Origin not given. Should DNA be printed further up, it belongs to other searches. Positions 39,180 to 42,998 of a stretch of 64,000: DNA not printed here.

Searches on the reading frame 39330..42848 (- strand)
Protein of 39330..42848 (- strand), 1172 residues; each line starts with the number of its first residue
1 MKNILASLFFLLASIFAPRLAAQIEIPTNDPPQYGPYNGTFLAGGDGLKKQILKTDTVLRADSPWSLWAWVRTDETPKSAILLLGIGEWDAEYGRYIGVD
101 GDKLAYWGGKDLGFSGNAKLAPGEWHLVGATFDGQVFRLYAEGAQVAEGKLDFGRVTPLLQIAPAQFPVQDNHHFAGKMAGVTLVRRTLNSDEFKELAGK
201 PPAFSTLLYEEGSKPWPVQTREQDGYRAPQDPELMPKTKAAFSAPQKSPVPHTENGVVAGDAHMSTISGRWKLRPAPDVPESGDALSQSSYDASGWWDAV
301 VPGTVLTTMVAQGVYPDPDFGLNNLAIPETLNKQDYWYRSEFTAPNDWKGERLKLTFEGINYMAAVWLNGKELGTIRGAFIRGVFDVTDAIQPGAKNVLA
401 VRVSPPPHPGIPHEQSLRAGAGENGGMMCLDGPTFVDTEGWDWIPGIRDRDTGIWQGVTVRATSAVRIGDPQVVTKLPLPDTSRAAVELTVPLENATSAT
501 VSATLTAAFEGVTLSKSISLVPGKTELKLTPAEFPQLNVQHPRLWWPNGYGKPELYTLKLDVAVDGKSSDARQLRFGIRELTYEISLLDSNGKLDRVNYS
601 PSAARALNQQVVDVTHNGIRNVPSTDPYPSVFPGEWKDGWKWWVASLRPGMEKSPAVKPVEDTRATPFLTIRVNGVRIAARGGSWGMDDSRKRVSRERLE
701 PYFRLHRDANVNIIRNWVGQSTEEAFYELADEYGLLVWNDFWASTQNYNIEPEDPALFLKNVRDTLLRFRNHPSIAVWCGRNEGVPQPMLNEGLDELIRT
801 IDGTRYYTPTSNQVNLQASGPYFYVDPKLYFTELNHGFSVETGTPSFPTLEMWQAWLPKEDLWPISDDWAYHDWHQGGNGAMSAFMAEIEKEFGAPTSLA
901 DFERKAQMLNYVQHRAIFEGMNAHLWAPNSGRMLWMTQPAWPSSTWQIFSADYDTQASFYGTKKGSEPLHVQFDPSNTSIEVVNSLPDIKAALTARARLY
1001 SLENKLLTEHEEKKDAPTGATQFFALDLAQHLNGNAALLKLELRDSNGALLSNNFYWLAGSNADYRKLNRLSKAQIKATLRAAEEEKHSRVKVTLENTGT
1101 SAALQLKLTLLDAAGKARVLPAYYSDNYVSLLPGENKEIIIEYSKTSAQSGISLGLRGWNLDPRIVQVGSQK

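Call 45: search_protein_families(library=ncbifam, proteins=[window:39330-42848:-], max_evalue=0.00001)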
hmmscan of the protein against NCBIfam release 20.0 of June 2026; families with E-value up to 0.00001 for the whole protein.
window:39330-42848:- (1172 aa): 11 families
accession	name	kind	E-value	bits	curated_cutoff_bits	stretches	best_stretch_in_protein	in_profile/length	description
NF052611.1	beta_gal_Bga2A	equivalog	2.7e-28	98.5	999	2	263-403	36-181/1007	beta-galactosidase, LacZ type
NF041462.1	GalA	equivalog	1.1e-26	93.2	900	2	336-404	84-152/763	beta-galactosidase GalA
NF041463.1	GalB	equivalog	1.3e-22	79.4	900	2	337-408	137-208/869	beta-galactosidase GalB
NF007666.0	PRK10340.1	equivalog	4.4e-19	67.9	1284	1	294-403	69-177/1030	beta-galactosidase subunit alpha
NF050095.1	BetGlucuronLacZ4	equivalog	2.2e-18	65.7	950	1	338-404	64-130/666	beta-glucuronidase LacZ4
NF049877.1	GlucurArabfur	equivalog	3.4e-17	61.4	1800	1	336-593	424-657/1400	beta-d-glucuronidase/beta-L-arabinofuranosidase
NF049891.1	Bet1-4galacdseBT4156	equivalog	6.2e-15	54.1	1700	1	337-404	80-148/946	exo-beta-1,4-galactosidase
NF041100.1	betagal_LacZ_Ttogales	equivalog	1.6e-13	49.3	2000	1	265-403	38-176/1090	beta-galactosidase LacZ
NF007538.0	PRK10150.1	equivalog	2.8e-13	49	544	1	335-582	66-282/607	beta-glucuronidase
NF049890.1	Bet1-4galacdseBT4151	equivalog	7.3e-13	47.3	1500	1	335-403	108-175/952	exo-beta-1,4-galactosidase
NF007074.0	PRK09525.1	subfamily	9.7e-11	40.1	1221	0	336-403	122-189/1027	beta-galactosidase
